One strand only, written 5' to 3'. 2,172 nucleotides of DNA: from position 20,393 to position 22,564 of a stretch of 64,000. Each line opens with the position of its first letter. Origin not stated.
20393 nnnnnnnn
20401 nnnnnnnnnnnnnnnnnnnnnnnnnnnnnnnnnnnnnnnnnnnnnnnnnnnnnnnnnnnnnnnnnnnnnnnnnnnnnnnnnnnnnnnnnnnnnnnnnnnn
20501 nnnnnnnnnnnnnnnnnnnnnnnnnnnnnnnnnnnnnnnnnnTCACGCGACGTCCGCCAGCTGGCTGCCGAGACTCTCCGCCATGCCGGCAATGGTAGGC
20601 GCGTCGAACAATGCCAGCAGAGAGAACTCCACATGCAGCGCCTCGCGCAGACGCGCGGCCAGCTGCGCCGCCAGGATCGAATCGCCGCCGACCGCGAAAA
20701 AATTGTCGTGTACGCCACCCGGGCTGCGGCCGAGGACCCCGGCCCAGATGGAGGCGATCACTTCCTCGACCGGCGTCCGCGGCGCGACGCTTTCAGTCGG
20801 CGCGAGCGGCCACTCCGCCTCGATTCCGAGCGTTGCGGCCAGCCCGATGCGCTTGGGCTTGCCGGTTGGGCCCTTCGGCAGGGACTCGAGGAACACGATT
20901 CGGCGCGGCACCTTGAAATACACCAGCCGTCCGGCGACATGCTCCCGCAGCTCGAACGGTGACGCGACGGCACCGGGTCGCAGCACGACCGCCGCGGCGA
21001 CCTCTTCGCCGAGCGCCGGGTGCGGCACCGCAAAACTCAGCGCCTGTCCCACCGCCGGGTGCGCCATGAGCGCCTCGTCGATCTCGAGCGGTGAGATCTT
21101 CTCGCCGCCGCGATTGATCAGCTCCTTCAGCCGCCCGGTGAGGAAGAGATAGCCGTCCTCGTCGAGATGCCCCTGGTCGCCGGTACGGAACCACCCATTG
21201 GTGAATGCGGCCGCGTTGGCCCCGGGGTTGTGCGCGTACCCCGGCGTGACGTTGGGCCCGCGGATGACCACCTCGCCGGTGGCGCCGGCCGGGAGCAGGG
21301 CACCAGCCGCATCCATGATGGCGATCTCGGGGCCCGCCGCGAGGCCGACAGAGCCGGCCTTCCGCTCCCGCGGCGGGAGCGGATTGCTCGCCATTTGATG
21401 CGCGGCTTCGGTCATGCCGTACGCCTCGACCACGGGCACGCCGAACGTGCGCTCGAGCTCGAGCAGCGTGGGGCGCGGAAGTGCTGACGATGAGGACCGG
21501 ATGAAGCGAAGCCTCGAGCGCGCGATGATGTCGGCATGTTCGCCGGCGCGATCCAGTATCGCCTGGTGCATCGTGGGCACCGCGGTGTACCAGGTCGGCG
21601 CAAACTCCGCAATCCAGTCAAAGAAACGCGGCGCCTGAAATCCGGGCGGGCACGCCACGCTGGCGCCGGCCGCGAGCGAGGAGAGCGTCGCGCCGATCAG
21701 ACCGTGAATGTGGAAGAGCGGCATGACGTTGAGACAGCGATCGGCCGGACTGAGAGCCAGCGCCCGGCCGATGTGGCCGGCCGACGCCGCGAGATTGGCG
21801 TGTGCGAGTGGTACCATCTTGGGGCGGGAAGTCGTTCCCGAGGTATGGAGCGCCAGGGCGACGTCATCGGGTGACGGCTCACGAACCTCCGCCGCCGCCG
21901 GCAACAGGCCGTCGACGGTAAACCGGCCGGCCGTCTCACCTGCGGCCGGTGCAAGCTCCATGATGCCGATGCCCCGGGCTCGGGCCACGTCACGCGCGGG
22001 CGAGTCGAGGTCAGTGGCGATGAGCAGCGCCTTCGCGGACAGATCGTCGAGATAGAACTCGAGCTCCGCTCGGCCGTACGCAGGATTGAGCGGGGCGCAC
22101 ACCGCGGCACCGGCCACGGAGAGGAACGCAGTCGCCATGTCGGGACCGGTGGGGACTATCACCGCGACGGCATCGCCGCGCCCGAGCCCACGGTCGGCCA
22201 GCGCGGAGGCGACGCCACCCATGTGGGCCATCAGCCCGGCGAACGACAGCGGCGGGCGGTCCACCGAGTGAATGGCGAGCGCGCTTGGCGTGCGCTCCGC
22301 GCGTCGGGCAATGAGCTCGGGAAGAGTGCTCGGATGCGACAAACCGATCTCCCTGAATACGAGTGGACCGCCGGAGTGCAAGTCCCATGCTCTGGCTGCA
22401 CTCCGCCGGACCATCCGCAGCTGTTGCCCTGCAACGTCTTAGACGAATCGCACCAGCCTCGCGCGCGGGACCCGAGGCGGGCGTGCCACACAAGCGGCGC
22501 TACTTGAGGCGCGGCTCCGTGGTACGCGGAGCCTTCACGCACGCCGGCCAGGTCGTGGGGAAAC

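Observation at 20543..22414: Oxalate-CoA-ligase-family enzyme fused to a phosphopantetheine carrier domain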

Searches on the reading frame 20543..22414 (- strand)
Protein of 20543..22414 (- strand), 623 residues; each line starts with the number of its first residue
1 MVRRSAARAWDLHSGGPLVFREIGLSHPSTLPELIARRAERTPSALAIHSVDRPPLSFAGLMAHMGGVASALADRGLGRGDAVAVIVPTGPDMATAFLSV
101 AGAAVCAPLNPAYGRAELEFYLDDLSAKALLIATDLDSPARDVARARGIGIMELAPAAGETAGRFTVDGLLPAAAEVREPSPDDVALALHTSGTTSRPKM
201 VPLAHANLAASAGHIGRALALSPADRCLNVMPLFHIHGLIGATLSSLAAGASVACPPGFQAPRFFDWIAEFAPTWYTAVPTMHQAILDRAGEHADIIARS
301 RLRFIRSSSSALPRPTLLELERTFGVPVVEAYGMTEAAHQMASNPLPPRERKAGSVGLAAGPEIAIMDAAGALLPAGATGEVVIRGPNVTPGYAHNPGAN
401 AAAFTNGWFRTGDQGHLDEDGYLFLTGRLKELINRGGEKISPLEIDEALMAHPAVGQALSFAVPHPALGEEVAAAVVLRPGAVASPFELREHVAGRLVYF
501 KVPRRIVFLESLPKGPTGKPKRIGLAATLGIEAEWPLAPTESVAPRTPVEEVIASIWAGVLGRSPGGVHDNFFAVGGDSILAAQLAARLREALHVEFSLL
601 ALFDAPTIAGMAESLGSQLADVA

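Call 4: search_protein_families(library=pfam, proteins=[window:20543-22414:-])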
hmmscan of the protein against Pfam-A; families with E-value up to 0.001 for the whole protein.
window:20543-22414:- (623 aa): 3 families
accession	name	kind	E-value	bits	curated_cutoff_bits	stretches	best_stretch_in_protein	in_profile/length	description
PF00501.34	AMP-binding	-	1e-71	242.2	29.9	1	36-393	2-383/384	AMP-binding enzyme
PF00550.31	PP-binding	-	1.8e-16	60.6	20.8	1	552-613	2-65/67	Phosphopantetheine attachment site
PF13193.12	AMP-binding_C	-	2.4e-15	57.6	24.5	1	444-519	1-76/76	AMP-binding enzyme C-terminal domain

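Call 5: search_solved_structures(query=window:20543-22414:-, max_evalue=1e-20, show_alignments=2)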
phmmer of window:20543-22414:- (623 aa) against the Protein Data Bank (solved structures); distinct sequences matched with E-value up to 1e-20: 143 (the best 60 are shown).
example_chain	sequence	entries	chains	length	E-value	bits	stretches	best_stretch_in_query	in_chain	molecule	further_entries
5ie0_A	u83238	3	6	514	3.1e-119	402.2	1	30-522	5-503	Oxalate--CoA ligase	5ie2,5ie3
6qjz_A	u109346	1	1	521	5.6e-118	398.1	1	29-522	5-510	oxalyl CoA-synthetase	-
8aff_A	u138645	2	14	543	3.2e-105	356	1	183-529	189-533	Oxalate--CoA ligase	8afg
8atd_C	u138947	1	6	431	9.4e-78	265.3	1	183-432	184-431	Oxalate--CoA ligase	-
6mfz_A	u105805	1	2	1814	7.5e-63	216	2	30-613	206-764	Linear gramicidin synthase subunit A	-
9be3_A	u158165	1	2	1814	7.7e-63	216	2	30-613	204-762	Linear gramicidin synthase subunit A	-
9meh_A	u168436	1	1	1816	7.7e-63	216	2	30-613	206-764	Linear gramicidin synthase subunit A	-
9be4_A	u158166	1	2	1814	3.1e-62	214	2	30-613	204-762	Linear gramicidin synthase subunit A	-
4fuq_A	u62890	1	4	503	8.6e-62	212.5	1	42-523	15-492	Malonyl CoA synthetase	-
4fut_A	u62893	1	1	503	6.6e-61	209.6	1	42-522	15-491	Malonyl CoA synthetase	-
4gxr_A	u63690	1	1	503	1.7e-60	208.2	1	42-522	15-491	Malonyl CoA synthetase, Benzoate-CoA ligase Chimeric protein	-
4gxq_A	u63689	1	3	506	2.2e-60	207.9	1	42-522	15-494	Malonyl CoA synthetase, Benzoate-CoA ligase Chimeric protein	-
3r44_A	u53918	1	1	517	3.6e-55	190.7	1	55-521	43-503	fatty acyl CoA synthetase FADD13 (FATTY-ACYL-CoA SYNTHETASE)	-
3a9u_A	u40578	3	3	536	4.3e-53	183.8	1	57-526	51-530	4-coumarate--CoA ligase | 4-coumarate:CoA ligase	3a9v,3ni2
3ivr_A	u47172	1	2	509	3e-51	177.7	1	27-528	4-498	Putative long-chain-fatty-acid CoA ligase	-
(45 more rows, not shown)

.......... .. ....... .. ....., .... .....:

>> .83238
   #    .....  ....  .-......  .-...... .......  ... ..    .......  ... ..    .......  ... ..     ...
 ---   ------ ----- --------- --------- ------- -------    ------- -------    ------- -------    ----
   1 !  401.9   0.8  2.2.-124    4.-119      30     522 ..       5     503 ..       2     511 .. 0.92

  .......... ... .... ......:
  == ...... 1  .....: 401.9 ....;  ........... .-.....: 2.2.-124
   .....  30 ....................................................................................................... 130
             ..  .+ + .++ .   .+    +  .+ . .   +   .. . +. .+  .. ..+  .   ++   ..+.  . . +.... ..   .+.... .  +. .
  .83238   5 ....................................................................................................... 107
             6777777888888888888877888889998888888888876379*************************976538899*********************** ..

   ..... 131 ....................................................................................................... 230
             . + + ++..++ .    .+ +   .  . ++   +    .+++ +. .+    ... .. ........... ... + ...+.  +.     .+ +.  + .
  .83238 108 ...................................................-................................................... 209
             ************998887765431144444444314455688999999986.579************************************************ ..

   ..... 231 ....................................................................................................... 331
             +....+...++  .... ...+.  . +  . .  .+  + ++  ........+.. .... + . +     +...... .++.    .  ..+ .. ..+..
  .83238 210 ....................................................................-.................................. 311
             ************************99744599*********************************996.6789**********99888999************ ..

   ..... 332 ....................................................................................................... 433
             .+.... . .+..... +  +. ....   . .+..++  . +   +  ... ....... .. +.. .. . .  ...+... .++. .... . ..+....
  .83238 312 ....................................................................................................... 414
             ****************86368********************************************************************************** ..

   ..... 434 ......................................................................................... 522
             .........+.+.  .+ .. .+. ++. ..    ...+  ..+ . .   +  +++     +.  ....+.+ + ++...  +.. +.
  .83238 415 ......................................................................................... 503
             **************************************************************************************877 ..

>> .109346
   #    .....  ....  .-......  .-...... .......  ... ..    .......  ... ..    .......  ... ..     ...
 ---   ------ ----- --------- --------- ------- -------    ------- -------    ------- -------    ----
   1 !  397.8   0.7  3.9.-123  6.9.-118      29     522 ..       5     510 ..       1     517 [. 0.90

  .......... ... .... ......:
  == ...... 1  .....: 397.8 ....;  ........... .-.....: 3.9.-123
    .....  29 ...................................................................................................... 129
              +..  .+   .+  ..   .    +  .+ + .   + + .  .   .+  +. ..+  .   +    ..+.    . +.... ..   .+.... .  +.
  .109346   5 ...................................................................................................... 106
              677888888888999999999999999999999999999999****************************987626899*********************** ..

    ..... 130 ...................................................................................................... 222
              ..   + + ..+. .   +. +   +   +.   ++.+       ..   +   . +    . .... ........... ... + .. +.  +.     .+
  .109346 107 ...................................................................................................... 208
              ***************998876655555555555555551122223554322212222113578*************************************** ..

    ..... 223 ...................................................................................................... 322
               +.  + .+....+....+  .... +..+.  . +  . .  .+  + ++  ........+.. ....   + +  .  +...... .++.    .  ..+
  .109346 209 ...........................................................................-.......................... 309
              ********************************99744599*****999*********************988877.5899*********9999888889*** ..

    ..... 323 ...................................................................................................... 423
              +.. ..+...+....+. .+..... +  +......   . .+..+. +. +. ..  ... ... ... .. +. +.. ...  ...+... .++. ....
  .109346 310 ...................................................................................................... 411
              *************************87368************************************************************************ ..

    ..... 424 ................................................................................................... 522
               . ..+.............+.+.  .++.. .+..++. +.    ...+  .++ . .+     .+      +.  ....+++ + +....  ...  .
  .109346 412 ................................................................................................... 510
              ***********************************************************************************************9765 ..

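Call 6: search_protein_families(library=ncbifam, proteins=[window:20543-22414:-])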
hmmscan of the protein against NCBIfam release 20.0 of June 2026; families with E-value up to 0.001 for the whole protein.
window:20543-22414:- (623 aa): 108 families (the best 25 are shown)
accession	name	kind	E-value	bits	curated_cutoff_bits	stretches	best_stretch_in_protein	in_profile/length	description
NF004511.1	PRK05852.1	equivalog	2.4e-127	425.6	650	1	32-522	2-497/505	FadD7 family fatty acid--CoA ligase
NF004837.0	PRK06187.1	subfamily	3.2e-95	319.4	476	1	27-523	6-516/531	long-chain-fatty-acid--CoA ligase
NF005702.0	PRK07514.1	subfamily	4.1e-82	276.2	558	1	33-521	7-492/506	malonyl-CoA synthase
NF004114.0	PRK05605.1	equivalog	9.4e-82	275.1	766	2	175-525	213-565/575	long-chain-fatty-acid--CoA ligase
NF005714.0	PRK07529.1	subfamily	1.6e-80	271.3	632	2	177-525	212-572/640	acyl-CoA synthetase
NF006182.0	PRK08316.1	subfamily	4.2e-73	246.6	663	1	29-519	11-507/523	fatty acyl-CoA synthetase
NF004808.0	PRK06155.1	equivalog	3.9e-72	243.2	722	1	29-535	21-528/542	ATP-dependent acyl-CoA ligase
NF006181.0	PRK08314.1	subfamily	1.2e-70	238.4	705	2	175-519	196-544/563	long-chain-fatty-acid--CoA ligase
NF005801.1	PRK07656.1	equivalog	1e-68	232.2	657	1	30-519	2-493/500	FadD3 family acyl-CoA ligase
NF005858.0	PRK07787.1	subfamily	5.4e-68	229.5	575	1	64-522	31-465/471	acyl-CoA synthetase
NF009233.0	PRK12583.1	subfamily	2.6e-67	227.5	832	2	182-522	200-543/558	fatty acid CoA ligase family protein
NF002966.0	PRK03640.1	equivalog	4.6e-67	226.7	556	1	32-525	5-476/483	o-succinylbenzoate--CoA ligase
NF052580.1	Str24CoAsynCasG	equivalog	3.1e-65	220.5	750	1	55-523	65-544/548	steroid-24-oyl-CoA synthetase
NF004797.0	PRK06145.1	equivalog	4.1e-65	220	850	1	31-520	4-486/499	acyl-CoA synthetase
NF005307.0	PRK06839.1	equivalog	1.7e-62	211.7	748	1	35-525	8-489/496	o-succinylbenzoate--CoA ligase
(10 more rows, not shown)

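Call 9: find_homologous_proteins(query=window:20543-22414:-, max_evalue=1e-30)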
Query window:20543-22414:- (623 aa): 8000 proteins with E <= 1e-30 among 8000 candidates; the best 120 are listed.
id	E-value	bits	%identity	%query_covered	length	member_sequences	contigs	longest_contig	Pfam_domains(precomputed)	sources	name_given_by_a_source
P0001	0.0e+0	1301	100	96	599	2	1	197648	PF00550.32,PF00501.35,PF13193.13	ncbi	-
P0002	0.0e+0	1085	83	98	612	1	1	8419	PF00550.32,PF00501.35,PF13193.13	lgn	-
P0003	4.6e-264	896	70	95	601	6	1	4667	PF00550.32,PF00501.35,PF13193.13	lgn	-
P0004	2.0e-261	887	69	95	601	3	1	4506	PF00550.32,PF00501.35,PF13193.13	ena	-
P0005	5.3e-261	885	69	95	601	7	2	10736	PF00550.32,PF00501.35,PF13193.13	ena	-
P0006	1.5e-260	884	69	95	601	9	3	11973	PF00550.32,PF00501.35,PF13193.13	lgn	-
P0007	5.6e-260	882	68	95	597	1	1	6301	PF00550.32,PF00501.35,PF13193.13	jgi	jgi:acyl-CoA synthetase (AMP-forming)/AMP-acid ligase II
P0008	4.8e-259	879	69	95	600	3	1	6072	PF00550.32,PF00501.35,PF13193.13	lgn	-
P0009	2.3e-258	877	68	96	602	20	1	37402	PF00550.32,PF00501.35,PF13193.13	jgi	jgi:acyl-CoA synthetase (AMP-forming)/AMP-acid ligase II/acyl carrier protein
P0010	1.3e-248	845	66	96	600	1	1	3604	PF00550.32,PF00501.35,PF13193.13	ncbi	-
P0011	5.8e-241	819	65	95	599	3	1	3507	PF00550.32,PF00501.35,PF13193.13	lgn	-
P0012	9.7e-233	792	-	-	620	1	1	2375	PF00501.35,PF13193.13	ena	-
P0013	4.7e-232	790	64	95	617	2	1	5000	PF00550.32,PF00501.35,PF13193.13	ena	-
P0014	2.7e-231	787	64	95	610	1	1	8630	PF00550.32,PF00501.35,PF13193.13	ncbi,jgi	jgi:acyl-CoA synthetase (AMP-forming)/AMP-acid ligase II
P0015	2.9e-230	784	64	95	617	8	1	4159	PF00550.32,PF00501.35,PF13193.13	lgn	-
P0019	3.5e-228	777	64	94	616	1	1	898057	PF00550.32,PF00501.35,PF13193.13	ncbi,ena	-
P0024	1.1e-225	769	60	95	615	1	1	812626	PF00550.32,PF00501.35,PF13193.13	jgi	jgi:acyl-CoA synthetase (AMP-forming)/AMP-acid ligase II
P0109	3.7e-216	737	61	95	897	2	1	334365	PF00550.32,PF00501.35,PF13193.13,PF00975.27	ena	-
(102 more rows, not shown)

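Call 11: find_encoding_contigs(protein=P0001, flank=10000, max_places=3)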
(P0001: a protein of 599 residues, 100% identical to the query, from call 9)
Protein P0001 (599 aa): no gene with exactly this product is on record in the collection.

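Call 13: find_encoding_contigs(protein=P0019, flank=10000, max_places=2)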
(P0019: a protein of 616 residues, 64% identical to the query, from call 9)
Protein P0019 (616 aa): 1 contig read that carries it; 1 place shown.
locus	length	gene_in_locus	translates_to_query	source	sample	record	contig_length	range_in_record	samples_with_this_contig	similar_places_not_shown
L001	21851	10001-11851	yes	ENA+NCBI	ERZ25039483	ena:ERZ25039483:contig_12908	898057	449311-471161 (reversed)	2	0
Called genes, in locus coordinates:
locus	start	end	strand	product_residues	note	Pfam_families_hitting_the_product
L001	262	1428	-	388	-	-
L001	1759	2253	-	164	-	PF13442:Cytochrome_CBB3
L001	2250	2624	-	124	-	-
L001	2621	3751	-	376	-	PF02085:Cytochrom_CIII (faint), PF14522:Cytochrome_C7 (faint)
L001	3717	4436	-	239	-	PF03264:Cytochrom_NNT (weak), PF14522:Cytochrome_C7 (faint)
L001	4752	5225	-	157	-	-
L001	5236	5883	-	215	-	PF01351:RNase_HII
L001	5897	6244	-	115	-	PF01245:Ribosomal_L19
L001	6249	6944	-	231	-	PF01746:tRNA_m1G_MT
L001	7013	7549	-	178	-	PF01782:RimM, PF05239:PRC, PF24986:PRC_RimM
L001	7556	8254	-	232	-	PF00886:Ribosomal_S16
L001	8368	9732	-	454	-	PF02881:SRP54_N, PF00448:SRP54, PF06414:Zeta_toxin (weak), PF13401:AAA_22, PF02978:SRP_SPB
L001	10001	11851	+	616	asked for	PF00501:AMP-binding, PF13193:AMP-binding_C, PF00550:PP-binding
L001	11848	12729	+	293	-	PF13714:PEP_mutase, PF00463:ICL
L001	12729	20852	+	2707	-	PF00668:Condensation, PF00501:AMP-binding, PF13193:AMP-binding_C, PF00550:PP-binding, PF00668:Condensation, PF00501:AMP-binding, PF13193:AMP-binding_C, PF00550:PP-binding, +3 more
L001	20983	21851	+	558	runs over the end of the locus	PF00672:HAMP, PF00512:HisKA, PF02518:HATPase_c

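Call 14: find_encoding_contigs(protein=P0024, flank=10000, max_places=2)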
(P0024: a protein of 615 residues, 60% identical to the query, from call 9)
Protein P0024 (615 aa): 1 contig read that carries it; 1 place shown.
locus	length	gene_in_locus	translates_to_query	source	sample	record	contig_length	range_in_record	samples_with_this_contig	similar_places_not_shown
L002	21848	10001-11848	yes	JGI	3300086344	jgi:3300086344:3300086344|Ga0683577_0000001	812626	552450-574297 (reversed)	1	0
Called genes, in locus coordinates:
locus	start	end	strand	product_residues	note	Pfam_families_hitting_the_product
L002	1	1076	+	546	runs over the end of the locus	PF01979:Amidohydro_1, PF07969:Amidohydro_3 (weak)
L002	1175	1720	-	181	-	-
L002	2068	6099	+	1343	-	PF03704:BTAD (weak), PF13191:AAA_16, PF07676:PD40 (faint), PF26549:Tricorn_N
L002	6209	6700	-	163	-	PF00903:Glyoxalase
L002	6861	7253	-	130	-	-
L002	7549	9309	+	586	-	PF00069:Pkinase, PF01636:APH (faint), PF07714:PK_Tyr_Ser-Thr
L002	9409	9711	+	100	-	-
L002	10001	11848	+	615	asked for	PF00501:AMP-binding, PF13193:AMP-binding_C, PF00550:PP-binding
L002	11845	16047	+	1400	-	PF00668:Condensation, PF00501:AMP-binding, PF13193:AMP-binding_C, PF00550:PP-binding, PF00975:Thioesterase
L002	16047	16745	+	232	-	PF22624:AASDHPPT_N, PF01648:ACPS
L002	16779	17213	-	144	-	PF00127:Copper-bind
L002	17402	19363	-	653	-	PF03916:NrfD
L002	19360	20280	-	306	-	PF12838:Fer4_7 (weak), PF13187:Fer4_9 (weak), PF13237:Fer4_10 (weak), PF13247:Fer4_11, PF12797:Fer4_2 (weak), PF12837:Fer4_6 (weak), PF00037:Fer4 (weak), PF13187:Fer4_9 (weak), +2 more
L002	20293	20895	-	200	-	PF00127:Copper-bind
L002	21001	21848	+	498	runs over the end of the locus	-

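Call 15: find_encoding_contigs(protein=P0109, flank=10000, max_places=2)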
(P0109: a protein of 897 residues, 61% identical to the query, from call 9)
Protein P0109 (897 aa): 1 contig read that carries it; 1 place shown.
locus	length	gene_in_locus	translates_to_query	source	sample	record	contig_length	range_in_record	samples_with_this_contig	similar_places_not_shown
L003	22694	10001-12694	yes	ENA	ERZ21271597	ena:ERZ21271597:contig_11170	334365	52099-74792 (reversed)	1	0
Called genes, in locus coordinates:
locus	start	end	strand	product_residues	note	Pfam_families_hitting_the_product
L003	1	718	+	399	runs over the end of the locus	-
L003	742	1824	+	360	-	PF13527:Acetyltransf_9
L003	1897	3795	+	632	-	PF13522:GATase_6, PF13537:GATase_7, PF00733:Asn_synthase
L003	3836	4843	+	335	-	-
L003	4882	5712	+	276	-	PF00685:Sulfotransfer_1, PF13469:Sulfotransfer_3 (weak)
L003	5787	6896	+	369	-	PF13439:Glyco_transf_4, PF13579:Glyco_trans_4_4, PF00534:Glycos_transf_1, PF13692:Glyco_trans_1_4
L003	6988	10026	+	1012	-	PF00550:PP-binding, PF00975:Thioesterase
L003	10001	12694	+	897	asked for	PF00501:AMP-binding, PF13193:AMP-binding_C, PF00550:PP-binding, PF00975:Thioesterase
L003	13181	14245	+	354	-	PF00535:Glycos_transf_2, PF10111:Glyco_tranf_2_2 (weak)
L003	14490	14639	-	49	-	-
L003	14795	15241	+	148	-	-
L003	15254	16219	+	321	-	PF05090:HTTM, PF04173:DoxD (weak)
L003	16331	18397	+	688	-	-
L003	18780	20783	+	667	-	PF02397:Bac_transf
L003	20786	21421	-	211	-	PF13517:FG-GAP_3 (faint), PF21348:RGL11_C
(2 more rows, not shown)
